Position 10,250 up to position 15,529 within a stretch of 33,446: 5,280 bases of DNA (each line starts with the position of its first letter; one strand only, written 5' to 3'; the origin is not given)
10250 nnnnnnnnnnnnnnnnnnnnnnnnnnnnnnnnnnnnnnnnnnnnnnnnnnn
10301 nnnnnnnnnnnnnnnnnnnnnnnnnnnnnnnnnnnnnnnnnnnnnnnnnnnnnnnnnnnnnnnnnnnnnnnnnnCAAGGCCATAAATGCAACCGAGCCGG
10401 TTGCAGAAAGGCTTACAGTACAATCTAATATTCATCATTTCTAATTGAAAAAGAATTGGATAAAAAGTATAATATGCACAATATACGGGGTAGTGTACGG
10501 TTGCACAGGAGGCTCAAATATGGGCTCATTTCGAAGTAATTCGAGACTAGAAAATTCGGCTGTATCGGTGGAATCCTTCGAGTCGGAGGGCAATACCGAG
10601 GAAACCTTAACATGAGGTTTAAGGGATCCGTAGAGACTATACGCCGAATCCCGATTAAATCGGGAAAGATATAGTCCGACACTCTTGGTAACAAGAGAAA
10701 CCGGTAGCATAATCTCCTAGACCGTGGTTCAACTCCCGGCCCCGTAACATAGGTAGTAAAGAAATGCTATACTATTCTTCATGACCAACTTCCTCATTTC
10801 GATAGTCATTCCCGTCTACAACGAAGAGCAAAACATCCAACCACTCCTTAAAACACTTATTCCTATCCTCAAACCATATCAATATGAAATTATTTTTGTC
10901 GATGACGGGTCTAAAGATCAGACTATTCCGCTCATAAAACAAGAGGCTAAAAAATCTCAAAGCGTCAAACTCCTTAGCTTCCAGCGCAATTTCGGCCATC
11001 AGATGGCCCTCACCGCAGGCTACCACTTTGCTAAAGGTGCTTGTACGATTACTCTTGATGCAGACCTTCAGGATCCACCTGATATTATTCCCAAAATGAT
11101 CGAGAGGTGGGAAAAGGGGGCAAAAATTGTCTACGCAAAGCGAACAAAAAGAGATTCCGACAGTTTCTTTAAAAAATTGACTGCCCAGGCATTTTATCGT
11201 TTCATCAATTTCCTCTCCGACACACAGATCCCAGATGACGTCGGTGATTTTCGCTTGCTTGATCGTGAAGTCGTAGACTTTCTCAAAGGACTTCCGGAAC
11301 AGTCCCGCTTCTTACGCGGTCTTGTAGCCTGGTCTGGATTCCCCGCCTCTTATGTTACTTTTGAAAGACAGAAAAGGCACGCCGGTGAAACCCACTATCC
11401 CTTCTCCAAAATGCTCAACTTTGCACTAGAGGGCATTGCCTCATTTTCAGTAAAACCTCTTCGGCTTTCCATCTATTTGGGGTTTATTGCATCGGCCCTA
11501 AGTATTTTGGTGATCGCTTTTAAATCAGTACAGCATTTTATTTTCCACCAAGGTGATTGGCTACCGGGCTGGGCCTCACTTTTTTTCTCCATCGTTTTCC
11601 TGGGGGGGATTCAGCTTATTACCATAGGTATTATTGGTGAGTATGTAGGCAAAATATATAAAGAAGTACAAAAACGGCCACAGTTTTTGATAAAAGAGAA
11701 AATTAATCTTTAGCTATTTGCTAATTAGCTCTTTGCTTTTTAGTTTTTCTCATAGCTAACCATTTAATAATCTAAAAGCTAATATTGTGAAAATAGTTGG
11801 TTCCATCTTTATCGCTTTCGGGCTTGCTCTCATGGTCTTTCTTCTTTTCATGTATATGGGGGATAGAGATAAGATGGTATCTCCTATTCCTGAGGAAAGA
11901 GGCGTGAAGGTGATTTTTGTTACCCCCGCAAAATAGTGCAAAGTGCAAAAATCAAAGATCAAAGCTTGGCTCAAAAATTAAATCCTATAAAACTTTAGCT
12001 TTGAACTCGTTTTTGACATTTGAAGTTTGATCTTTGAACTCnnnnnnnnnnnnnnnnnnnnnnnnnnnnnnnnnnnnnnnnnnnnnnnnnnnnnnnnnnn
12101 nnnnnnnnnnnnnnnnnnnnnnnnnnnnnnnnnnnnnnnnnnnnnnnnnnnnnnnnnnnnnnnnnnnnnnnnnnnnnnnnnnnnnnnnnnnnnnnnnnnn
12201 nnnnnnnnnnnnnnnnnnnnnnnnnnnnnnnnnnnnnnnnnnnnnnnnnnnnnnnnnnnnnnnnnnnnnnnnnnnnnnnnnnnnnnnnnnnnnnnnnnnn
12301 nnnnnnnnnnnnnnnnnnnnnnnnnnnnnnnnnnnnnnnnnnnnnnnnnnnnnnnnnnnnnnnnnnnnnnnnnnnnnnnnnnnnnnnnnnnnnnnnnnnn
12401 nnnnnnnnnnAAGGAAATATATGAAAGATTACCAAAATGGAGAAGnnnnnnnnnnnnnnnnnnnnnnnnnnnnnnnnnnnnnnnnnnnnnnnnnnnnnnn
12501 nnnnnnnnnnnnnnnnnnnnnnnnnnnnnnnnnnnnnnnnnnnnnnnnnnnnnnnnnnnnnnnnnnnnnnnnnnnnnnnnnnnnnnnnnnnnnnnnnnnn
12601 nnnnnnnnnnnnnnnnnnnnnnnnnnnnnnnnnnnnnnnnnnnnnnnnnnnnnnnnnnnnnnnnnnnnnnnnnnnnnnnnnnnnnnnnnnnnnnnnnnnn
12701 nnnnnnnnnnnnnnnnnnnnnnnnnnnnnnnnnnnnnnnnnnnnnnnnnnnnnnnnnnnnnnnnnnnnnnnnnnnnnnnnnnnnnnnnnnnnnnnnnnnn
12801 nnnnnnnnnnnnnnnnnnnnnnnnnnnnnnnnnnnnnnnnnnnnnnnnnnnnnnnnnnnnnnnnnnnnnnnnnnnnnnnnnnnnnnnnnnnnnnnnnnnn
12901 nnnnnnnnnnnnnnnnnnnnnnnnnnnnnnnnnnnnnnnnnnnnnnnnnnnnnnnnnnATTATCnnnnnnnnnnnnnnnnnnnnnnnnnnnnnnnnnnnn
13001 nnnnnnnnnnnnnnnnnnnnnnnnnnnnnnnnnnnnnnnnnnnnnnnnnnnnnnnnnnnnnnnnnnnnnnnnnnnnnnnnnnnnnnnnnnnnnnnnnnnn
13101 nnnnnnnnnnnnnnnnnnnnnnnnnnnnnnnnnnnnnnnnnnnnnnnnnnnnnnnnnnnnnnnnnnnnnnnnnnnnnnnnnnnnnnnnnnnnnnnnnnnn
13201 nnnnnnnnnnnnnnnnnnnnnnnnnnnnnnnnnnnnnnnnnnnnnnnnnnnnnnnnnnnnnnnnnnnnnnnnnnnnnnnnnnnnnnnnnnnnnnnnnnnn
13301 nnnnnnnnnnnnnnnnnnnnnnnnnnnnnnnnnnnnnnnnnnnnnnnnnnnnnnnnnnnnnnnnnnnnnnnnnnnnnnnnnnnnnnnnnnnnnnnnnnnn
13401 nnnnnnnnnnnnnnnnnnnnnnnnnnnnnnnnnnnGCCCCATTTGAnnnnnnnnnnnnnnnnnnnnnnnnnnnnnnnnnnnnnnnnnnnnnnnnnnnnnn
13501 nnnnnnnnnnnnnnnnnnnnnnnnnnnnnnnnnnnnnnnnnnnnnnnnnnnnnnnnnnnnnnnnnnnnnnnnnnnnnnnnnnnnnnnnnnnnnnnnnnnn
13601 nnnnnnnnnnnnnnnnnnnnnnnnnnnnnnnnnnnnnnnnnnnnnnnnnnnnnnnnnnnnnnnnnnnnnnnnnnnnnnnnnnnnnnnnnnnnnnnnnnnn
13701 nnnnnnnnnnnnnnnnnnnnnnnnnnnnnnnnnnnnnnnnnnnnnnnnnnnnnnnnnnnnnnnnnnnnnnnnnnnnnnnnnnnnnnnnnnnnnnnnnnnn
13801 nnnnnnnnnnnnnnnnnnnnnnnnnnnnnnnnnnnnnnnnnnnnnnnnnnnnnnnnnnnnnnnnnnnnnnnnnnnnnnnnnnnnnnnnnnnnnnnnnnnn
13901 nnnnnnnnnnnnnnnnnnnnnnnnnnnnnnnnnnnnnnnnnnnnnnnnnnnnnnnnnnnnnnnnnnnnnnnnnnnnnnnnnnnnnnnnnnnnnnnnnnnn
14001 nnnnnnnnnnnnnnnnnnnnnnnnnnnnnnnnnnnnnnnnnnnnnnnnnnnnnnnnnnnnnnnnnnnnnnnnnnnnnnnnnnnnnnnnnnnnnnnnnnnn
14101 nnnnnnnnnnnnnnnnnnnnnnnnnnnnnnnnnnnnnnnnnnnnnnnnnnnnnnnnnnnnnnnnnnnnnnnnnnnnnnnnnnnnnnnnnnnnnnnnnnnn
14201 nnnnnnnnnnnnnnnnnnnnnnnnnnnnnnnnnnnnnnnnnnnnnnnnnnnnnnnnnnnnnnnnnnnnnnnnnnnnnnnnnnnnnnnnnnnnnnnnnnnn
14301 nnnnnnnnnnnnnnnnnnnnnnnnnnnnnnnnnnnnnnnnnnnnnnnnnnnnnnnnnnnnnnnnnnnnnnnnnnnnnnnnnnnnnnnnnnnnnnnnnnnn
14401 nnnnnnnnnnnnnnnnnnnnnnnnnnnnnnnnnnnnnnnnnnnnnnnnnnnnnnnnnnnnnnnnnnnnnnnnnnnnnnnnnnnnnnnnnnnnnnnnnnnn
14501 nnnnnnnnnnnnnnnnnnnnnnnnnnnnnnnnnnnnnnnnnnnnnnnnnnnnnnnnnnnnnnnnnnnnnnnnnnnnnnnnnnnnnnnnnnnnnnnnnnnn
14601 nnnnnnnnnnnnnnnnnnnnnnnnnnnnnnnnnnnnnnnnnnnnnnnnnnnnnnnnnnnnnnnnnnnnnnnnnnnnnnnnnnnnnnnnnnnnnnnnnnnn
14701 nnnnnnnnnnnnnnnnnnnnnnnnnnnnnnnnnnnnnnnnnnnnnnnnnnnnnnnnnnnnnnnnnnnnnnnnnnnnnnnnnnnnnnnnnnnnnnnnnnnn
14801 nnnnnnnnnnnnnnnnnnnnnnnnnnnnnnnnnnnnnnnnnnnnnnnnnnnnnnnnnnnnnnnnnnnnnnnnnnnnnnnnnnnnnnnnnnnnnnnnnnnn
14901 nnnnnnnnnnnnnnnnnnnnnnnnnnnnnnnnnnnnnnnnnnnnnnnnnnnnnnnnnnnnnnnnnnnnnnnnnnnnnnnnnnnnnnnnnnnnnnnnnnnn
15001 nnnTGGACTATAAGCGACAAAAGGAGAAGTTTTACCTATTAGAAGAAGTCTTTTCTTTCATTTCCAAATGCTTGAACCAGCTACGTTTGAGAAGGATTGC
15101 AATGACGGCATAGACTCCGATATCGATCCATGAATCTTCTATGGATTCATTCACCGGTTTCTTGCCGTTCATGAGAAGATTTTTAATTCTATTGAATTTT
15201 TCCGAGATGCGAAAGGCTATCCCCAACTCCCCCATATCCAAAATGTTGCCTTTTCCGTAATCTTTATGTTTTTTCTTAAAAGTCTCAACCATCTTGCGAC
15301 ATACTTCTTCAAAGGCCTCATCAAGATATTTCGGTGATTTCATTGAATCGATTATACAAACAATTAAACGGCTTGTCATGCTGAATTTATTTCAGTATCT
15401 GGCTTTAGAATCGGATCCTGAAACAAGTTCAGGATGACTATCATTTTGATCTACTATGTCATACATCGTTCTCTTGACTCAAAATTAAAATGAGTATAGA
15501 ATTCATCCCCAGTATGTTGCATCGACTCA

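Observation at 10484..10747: tRNA(CAU) gene split in its anticodon loop by a 193-nt ORF-less group I intron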

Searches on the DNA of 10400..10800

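Call 4: search_rna_families(source=window, start=10400, end=10800, threshold=evalue, max_evalue=10, show_alignments=5)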
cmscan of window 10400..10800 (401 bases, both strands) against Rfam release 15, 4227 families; matches with E-value up to 10: 5.
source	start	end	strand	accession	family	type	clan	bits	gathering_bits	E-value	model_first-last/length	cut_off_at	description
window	10505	10698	+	RF00028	Intron_gpI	Intron;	-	67.4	50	3.8e-17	1-253/253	no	Group I catalytic intron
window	10602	10625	-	RF01354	CRISPR-DR45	Gene; CRISPR;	-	21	37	0.36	1-24/24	no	CRISPR RNA direct repeat element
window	10406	10442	-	RF01140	sR20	Gene; snRNA; snoRNA; CD-box;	-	12.9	44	5.8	1-56/56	no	Small nucleolar RNA sR20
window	10405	10442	-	RF00095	snoPyro_CD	Gene; snRNA; snoRNA; CD-box;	CL00132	12.3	45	7.9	1-58/58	no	Pyrococcus C/D box small nucleolar RNA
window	10416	10442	-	RF01133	sR3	Gene; snRNA; snoRNA; CD-box;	-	9.9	41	4.2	1-55/55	no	Small nucleolar RNA sR3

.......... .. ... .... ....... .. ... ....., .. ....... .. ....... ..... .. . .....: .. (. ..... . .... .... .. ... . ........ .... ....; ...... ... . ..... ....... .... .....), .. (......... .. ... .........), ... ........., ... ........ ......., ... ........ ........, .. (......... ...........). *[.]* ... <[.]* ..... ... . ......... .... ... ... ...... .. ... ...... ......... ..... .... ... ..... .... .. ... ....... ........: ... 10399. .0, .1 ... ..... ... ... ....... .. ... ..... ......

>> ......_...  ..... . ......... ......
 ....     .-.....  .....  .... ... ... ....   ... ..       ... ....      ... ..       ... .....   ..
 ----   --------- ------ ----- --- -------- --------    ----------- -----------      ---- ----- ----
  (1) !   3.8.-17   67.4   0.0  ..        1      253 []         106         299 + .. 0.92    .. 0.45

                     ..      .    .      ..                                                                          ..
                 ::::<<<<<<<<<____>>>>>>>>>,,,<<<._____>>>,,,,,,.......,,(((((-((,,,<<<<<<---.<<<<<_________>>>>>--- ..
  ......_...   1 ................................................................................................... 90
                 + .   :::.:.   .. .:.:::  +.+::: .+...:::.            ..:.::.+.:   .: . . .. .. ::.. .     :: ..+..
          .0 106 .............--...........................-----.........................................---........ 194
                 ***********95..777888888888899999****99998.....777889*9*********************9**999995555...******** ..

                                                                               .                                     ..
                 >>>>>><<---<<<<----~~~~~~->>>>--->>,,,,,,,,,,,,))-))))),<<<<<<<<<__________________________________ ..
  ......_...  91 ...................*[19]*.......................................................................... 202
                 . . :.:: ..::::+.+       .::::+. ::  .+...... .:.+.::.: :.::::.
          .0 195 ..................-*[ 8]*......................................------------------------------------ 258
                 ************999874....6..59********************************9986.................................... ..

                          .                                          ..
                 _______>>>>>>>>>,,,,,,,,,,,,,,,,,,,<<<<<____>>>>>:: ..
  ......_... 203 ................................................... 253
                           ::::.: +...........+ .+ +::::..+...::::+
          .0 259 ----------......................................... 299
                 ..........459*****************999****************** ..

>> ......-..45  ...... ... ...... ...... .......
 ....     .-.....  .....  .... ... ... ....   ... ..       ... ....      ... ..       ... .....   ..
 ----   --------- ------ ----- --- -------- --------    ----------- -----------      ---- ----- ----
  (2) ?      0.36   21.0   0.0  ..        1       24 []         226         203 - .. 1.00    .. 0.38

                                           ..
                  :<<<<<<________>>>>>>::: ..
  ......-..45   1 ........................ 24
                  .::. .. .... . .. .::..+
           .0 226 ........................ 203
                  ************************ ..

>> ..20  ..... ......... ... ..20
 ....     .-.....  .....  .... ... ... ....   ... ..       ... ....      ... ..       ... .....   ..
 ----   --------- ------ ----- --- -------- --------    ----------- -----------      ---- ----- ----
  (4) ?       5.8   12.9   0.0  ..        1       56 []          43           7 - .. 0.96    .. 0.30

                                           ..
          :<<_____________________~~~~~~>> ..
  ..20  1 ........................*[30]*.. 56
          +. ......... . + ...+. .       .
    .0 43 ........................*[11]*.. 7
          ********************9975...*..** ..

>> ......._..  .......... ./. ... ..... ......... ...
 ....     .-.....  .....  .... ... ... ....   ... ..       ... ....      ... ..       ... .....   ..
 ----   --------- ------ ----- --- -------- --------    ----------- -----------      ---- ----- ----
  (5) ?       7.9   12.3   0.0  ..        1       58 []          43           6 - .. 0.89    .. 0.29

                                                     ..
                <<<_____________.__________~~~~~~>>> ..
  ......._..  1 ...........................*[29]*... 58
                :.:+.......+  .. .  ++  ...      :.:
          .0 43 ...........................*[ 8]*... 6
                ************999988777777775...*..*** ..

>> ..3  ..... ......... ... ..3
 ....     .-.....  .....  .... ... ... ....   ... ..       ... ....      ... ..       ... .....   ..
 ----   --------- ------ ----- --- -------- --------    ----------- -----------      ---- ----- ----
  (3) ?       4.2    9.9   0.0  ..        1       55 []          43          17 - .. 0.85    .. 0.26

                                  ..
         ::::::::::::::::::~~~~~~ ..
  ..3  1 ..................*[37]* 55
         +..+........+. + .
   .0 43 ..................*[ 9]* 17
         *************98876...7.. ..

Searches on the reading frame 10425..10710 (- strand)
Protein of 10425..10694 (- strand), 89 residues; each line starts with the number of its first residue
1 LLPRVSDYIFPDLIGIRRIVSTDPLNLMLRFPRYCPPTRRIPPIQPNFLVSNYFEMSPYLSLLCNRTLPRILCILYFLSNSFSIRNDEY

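Call 44: search_protein_families(library=pfam, proteins=[window:10425-10694:-, window:10441-10710:-], max_evalue=1)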
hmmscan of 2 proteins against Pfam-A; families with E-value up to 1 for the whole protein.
window:10425-10694:- (89 aa): 0 families

window:10441-10710:- (89 aa): 0 families

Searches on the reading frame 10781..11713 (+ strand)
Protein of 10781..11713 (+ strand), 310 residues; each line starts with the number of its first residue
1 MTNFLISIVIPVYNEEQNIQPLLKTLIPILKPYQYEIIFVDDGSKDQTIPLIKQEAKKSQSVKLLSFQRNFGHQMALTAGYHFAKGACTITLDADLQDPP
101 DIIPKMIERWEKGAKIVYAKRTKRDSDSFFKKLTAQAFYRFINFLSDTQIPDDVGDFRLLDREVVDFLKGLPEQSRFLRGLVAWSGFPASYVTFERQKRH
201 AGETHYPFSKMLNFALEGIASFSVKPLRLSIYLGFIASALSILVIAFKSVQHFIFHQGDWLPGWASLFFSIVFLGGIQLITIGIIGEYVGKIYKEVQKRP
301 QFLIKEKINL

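Call 9: search_protein_families(library=pfam, proteins=[window:10781-11713:+])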
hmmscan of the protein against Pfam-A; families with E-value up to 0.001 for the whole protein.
window:10781-11713:+ (310 aa): 2 families
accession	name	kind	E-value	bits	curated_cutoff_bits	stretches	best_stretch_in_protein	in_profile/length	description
PF00535.33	Glycos_transf_2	-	1.5e-34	119.8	23.3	1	7-165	1-164/168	Glycosyl transferase family 2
PF10111.15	Glyco_tranf_2_2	-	4.9e-05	23.4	27.3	1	7-108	1-104/276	Glycosyltransferase like family 2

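Call 17: find_encoding_contigs(protein=window:10781-11713:+, flank=3000, max_places=6)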
Protein window:10781-11713:+ (310 aa): 13 contigs read that carry it; 6 places shown.
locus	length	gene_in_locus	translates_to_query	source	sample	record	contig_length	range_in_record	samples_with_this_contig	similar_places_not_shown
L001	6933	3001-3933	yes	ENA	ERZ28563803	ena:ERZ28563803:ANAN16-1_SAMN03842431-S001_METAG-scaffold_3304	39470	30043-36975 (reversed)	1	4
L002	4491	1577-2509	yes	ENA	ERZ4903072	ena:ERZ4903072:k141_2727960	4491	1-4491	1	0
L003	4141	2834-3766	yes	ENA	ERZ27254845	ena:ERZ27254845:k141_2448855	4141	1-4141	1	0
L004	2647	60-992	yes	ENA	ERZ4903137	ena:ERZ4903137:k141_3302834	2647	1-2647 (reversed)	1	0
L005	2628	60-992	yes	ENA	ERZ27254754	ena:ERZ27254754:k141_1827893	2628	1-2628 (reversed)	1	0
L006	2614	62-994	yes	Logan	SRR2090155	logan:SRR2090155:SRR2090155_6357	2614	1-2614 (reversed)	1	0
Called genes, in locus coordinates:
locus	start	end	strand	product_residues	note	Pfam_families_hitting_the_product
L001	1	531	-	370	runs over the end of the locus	PF00438:S-AdoMet_synt_N, PF02772:S-AdoMet_synt_M, PF02773:S-AdoMet_synt_C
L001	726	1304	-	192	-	PF13482:RNase_H_2 (weak), PF10108:DNA_pol_B_exo2 (faint)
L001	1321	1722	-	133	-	-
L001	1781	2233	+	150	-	PF09424:YqeY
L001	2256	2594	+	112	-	PF04977:DivIC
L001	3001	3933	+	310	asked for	PF00535:Glycos_transf_2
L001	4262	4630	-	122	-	PF18895:T4SS_pilin (weak)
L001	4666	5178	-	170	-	-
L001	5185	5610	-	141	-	PF18895:T4SS_pilin (weak)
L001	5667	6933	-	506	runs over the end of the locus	PF13541:ChlI, PF00158:Sigma54_activat (faint), PF01078:Mg_chelatase, PF07728:AAA_5, PF00493:MCM (weak), PF13335:Mg_chelatase_C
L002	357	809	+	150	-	PF09424:YqeY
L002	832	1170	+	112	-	PF04977:DivIC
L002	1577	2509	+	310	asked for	PF00535:Glycos_transf_2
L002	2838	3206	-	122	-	PF18895:T4SS_pilin (weak)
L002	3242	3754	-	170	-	-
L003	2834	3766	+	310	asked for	PF00535:Glycos_transf_2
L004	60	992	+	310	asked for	PF00535:Glycos_transf_2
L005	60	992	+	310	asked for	PF00535:Glycos_transf_2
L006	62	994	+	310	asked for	PF00535:Glycos_transf_2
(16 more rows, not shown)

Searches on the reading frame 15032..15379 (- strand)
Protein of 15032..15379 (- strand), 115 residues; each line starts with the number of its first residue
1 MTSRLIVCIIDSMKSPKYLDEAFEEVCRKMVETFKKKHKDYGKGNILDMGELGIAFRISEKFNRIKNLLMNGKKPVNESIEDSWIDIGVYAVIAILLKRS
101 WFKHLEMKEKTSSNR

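Call 52: search_protein_families(library=pfam, proteins=[window:15032-15379:-])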
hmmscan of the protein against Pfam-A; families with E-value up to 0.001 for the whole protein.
window:15032-15379:- (115 aa): 1 family
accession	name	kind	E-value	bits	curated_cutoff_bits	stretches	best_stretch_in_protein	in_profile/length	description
PF07659.16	DUF1599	-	1.5e-07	32.1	25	1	37-96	1-59/61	Nucleotide modification associated domain 1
